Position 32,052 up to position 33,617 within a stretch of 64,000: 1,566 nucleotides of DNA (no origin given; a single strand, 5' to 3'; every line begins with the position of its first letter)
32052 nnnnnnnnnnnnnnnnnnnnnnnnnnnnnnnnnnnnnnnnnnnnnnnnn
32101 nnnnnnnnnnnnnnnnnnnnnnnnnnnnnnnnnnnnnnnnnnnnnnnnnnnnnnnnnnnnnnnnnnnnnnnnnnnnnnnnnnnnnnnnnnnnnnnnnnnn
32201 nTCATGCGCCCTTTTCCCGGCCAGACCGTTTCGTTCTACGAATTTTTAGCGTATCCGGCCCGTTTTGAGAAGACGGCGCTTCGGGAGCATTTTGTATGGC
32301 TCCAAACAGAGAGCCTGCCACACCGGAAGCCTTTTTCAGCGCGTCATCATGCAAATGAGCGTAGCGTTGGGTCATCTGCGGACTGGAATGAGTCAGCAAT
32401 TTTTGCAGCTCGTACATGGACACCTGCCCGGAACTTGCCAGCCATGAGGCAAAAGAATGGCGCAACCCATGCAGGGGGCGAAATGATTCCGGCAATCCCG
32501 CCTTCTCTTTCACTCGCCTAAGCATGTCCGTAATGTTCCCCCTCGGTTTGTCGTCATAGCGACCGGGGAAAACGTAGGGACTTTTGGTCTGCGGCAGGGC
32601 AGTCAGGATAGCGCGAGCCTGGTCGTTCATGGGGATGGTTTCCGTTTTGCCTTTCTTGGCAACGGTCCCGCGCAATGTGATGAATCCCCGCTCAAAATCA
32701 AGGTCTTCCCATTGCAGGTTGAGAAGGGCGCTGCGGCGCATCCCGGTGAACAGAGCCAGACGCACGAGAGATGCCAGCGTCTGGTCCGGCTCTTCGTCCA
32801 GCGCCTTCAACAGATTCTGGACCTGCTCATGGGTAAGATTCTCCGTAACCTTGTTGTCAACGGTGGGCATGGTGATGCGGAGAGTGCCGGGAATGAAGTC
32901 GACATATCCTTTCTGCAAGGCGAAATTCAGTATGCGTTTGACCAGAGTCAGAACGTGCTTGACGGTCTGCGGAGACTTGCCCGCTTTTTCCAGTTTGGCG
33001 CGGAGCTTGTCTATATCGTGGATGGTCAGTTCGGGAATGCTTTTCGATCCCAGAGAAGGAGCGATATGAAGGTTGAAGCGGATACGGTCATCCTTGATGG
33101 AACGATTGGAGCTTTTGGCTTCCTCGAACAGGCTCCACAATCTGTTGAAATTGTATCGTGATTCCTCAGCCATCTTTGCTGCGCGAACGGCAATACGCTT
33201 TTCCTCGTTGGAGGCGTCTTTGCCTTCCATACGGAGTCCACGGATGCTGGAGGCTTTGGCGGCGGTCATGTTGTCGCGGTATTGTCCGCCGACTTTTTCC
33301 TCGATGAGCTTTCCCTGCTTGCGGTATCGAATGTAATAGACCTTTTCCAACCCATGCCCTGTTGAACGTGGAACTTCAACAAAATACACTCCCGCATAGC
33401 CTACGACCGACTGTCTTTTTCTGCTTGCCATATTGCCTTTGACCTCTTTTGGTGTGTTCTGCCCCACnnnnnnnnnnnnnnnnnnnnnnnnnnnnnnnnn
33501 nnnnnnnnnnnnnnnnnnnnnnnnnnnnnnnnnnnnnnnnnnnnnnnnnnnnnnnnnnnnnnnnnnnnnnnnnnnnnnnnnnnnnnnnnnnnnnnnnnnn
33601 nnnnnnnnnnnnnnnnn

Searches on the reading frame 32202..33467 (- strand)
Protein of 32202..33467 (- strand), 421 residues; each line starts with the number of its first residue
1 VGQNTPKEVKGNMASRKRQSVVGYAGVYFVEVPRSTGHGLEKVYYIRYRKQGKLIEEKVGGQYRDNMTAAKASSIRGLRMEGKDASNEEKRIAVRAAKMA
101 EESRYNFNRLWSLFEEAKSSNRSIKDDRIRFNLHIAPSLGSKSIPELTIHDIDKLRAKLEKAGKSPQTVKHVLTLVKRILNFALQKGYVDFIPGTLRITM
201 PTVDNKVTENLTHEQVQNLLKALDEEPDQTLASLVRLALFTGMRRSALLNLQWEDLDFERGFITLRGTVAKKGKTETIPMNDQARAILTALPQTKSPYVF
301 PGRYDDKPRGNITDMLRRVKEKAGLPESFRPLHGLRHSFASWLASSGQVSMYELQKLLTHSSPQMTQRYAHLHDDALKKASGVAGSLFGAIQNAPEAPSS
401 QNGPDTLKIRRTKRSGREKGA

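Call 3: search_protein_families(library=pfam, proteins=[window:32202-33467:-], max_evalue=0.01)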
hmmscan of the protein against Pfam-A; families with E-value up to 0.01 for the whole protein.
window:32202-33467:- (421 aa): 3 families
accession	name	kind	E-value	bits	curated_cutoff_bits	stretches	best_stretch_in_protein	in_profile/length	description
PF00589.27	Phage_integrase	-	2.2e-31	109.4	27.1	1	210-374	2-170/172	Phage integrase family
PF22022.2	Phage_int_M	-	5.7e-05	23.7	27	1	120-190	17-86/96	Phage integrase central domain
PF11917.13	DUF3435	-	6.6e-05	22.5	25.8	0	230-257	27-54/418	Protein of unknown function (DUF3435)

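Call 79: find_related_loci(query=window:32202-33467:-, collection=metagenome_contigs, flank=6000)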
Query window:32202-33467:- (421 aa) in metagenome_contigs; peptide patterns used: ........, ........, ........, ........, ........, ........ (x = any residue, [..] = any of these).
600 stretches matched a pattern (row limit reached: there are more); 549 encode a relative of the query (tblastn E <= 1e-3); the best 80 are kept; 80 distinct loci.
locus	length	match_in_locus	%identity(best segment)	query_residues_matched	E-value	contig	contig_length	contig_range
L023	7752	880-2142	99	1-421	0e+0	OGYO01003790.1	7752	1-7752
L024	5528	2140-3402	96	1-421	0e+0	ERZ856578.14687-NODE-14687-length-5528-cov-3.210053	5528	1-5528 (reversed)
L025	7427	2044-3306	96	1-421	0e+0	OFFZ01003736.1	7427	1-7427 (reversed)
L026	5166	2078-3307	96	12-421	0e+0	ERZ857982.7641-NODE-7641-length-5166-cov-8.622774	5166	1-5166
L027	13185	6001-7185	92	9-408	0e+0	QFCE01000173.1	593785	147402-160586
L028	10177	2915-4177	82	3-421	0e+0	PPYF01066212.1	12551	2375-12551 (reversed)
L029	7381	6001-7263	82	3-421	0e+0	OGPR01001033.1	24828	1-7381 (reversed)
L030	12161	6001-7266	82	2-421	0e+0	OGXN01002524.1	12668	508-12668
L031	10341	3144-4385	82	2-414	0e+0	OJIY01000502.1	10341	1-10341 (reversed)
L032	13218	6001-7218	81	1-406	0e+0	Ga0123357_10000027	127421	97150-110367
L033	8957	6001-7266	81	2-421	0e+0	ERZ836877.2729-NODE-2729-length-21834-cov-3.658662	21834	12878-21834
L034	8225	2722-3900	82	1-393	0e+0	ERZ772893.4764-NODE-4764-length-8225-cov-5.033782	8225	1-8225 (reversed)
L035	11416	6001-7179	82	1-393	0e+0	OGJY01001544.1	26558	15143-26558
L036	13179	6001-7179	82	1-393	0e+0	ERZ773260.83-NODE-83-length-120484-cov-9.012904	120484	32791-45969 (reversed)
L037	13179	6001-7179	82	1-393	0e+0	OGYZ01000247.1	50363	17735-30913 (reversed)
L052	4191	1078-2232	79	6-392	0e+0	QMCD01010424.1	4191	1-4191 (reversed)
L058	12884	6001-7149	72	13-392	0e+0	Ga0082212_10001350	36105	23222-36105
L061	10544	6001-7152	66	12-392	1e-171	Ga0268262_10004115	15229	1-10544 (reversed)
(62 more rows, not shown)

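Call 83: search_protein_families(library=pfam, proteins=[L030:8436-10790:+, L058:7349-8980:+, L061:7563-8003:+, L033:8369-8716:+, L052:2260-3420:+], max_evalue=0.001)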
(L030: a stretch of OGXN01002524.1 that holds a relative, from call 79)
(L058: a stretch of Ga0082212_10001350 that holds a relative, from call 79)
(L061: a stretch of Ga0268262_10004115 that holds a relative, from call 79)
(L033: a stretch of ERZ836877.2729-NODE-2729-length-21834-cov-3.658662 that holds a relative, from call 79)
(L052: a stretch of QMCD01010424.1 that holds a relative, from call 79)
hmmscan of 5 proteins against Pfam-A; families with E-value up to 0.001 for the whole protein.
L030:8436-10790:+ (784 aa): 6 families
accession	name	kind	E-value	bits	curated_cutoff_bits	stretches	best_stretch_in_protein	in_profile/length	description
PF22548.2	AEP-TOTE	-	1e-100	336.5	27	1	50-278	1-229/230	TOTE conflict system, Archaeo-Eukaryotic Primase domain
PF04851.21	ResIII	-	2.6e-21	76.7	22.5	1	423-566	3-164/164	Type III restriction enzyme, res subunit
PF00270.35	DEAD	-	7.4e-12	45.8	26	1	427-565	3-161/167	DEAD/DEAH box helicase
PF00271.37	Helicase_C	-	7e-07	29.9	23.5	1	631-738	6-108/110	Helicase conserved C-terminal domain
PF01896.25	DNA_primase_S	-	1.6e-05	25.7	26.8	1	148-252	23-162/163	DNA primase small subunit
PF22590.2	Cas3-like_C_2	-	0.00022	21.9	27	1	641-740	2-105/106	CRISPR-associated nuclease/helicase Cas3, C-terminal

L058:7349-8980:+ (543 aa): 3 families
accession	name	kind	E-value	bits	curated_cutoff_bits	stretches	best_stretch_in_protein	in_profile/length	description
PF04326.19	SLFN_AlbA_2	-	1e-15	58.7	25.3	1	19-141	1-117/118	Schlafen, AlbA_2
PF13749.12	HATPase_c_4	-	1.6e-10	41.3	26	1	328-401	6-82/89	Putative ATP-dependent DNA helicase recG C-terminal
PF21247.3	Fic-like_C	-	5.8e-08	32.9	27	1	477-528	13-64/64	Filamentation induced by cAMP protein Fic-like, C-terminal domain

L061:7563-8003:+ (146 aa): 1 family
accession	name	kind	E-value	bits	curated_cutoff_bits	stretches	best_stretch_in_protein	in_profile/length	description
PF15919.11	HicB_lk_antitox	-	2.9e-23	82.8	27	1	9-136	3-123/123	HicB_like antitoxin of bacterial toxin-antitoxin system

L033:8369-8716:+ (115 aa): 1 family
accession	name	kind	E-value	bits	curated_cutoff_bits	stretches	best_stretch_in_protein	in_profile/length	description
PF11225.14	DUF3024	-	1.1e-31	109.8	24.9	1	3-115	1-112/112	Domain of unknown function (DUF3024)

L052:2260-3420:+ (386 aa): 2 families
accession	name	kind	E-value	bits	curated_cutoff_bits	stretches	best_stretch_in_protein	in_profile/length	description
PF06250.17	YhcG_C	-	7.1e-66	221.3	32.5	1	219-373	1-157/157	YhcG PDDEXK nuclease domain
PF17761.7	DUF1016_N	-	3.7e-40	137.6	32.8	2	10-101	1-93/137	DUF1016 N-terminal domain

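Call 84: search_protein_families(library=padloc, proteins=[L030:8436-10790:+, L058:7349-8980:+, L061:7563-8003:+, L033:8369-8716:+, L052:2260-3420:+], max_evalue=0.001)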
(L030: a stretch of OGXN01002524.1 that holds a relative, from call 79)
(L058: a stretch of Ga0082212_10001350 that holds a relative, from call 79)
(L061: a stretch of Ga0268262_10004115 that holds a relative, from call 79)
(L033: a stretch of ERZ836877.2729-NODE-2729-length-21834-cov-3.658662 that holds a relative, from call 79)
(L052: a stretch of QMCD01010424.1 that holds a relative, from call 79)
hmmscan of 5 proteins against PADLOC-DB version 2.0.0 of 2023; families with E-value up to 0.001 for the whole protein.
L030:8436-10790:+ (784 aa): 13 families
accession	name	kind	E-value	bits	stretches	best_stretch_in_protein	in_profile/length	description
PDLC01465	PrimPol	-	3.7e-102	339.6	1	46-351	17-275/276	"CAS-I,CAS-II,CAS-III,CAS-IV,CAS-V,CAS-VI; associated"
PDLC01101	PrimPol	-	4.1e-24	83.1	1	109-279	163-337/490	adaptation polymerase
PDLC02707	PbeA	-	6.7e-12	42.8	1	423-567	252-416/672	PbeA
PDLC03658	mREase_IV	-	7.5e-11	38.5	1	402-569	207-376/953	Type IV methyl-directed restriction enzyme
PDLC02704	PbeA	-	4.2e-10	36.8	1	531-683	386-497/682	PbeA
PDLC00938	Cas3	-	1.4e-08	32.4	1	614-755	195-338/358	CRISPR-associated helicase Cas3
PDLC01252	Cas3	-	1.4e-07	29.3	1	531-749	115-298/324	CAS-I; effector_G3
PDLC01767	Cas3e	-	8.4e-07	25.9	1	532-741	330-521/680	-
PDLC01710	Cas3a1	-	1.5e-06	25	1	628-701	433-510/745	Cas3_1_CAS-I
PDLC03659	mREase_IV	-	1.4e-05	21.2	1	441-570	242-377/945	Type IV methyl-directed restriction enzyme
PDLC01770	Cas3g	-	0.0001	19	1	616-742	227-344/733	-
PDLC02703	PbeA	-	0.00012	18.8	1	401-484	224-312/626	PbeA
PDLC00201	HamB2|HamB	-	0.00021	17.8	1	424-470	104-150/721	DEAD-box helicase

L058:7349-8980:+ (543 aa): 0 families

L061:7563-8003:+ (146 aa): 0 families

L033:8369-8716:+ (115 aa): 1 family
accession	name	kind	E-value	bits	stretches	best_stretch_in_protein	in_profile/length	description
PDLC05018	PDC-S43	-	2.3e-45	151.4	1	1-115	1-115/115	-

L052:2260-3420:+ (386 aa): 30 families (the best 25 are shown)
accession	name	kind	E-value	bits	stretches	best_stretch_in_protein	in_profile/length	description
PDLC04810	PDC-S02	-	2.3e-143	475.7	1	2-384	9-352/355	-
PDLC04831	PDC-S02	-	3.6e-142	471.9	2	147-385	101-340/346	-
PDLC04795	PDC-S02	-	5.2e-142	471.3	1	2-384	22-352/357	-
PDLC04803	PDC-S02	-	1.4e-97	324.6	1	69-382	7-264/269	-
PDLC04807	PDC-S02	-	3.7e-92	307.2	1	3-381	12-345/351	-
PDLC04826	PDC-S02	-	5.1e-80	266.3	2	148-262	102-217/222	-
PDLC04813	PDC-S02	-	1.6e-76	254.1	1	217-384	3-170/175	-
PDLC04822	PDC-S02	-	2.7e-72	241.8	1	6-339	12-289/294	-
PDLC04811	PDC-S02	-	5.5e-52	174.1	2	2-102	10-110/172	-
PDLC04798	PDC-S02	-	2.9e-51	172.7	1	219-382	48-213/222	-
PDLC04820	PDC-S02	-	5.3e-49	165.1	2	152-358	123-302/332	-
PDLC04827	PDC-S02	-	1e-47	160.7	2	152-274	104-231/234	-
PDLC04804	PDC-S02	-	6.5e-47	157.8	2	143-234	98-190/203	-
PDLC01464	PD_DExK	-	1.4e-38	130.1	1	155-295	1-126/126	"CAS-I,CAS-II,CAS-III,CAS-IV,CAS-V,CAS-VI; associated"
PDLC04800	PDC-S02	-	3.8e-38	128.7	1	2-103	9-110/129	-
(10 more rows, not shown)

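Call 86: search_protein_families(library=pfam, proteins=[L032:7266-7733:+, L032:7610-8110:+, L032:9274-9609:+, L032:9956-10945:+, L032:11571-12338:+, L032:12508-13041:+, L032:8537-9178:-], max_evalue=0.001)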
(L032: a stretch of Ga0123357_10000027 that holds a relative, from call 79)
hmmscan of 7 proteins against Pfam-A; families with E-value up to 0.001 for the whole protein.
L032:7266-7733:+ (155 aa): 0 families

L032:7610-8110:+ (166 aa): 1 family
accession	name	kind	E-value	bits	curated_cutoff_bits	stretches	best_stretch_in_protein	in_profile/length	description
PF02661.23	Fic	-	8.6e-17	62.2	24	1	26-99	28-93/93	Fic/DOC family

L032:9274-9609:+ (111 aa): 0 families

L032:9956-10945:+ (329 aa): 1 family
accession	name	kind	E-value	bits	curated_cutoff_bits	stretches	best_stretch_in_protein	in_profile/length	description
PF09669.15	Phage_pRha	-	1.5e-15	58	29.9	1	118-205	1-90/91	Phage regulatory protein Rha (Phage_pRha)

L032:11571-12338:+ (255 aa): 2 families
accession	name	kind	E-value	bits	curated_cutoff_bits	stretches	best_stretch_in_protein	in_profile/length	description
PF05838.17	Glyco_hydro_108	-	1.4e-19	70.8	21.2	1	55-152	3-85/85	Glycosyl hydrolase 108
PF09374.15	PG_binding_3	-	2.4e-05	24.8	24.6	1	156-237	2-75/76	Predicted Peptidoglycan domain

L032:12508-13041:+ (177 aa): 0 families

L032:8537-9178:- (213 aa): 0 families
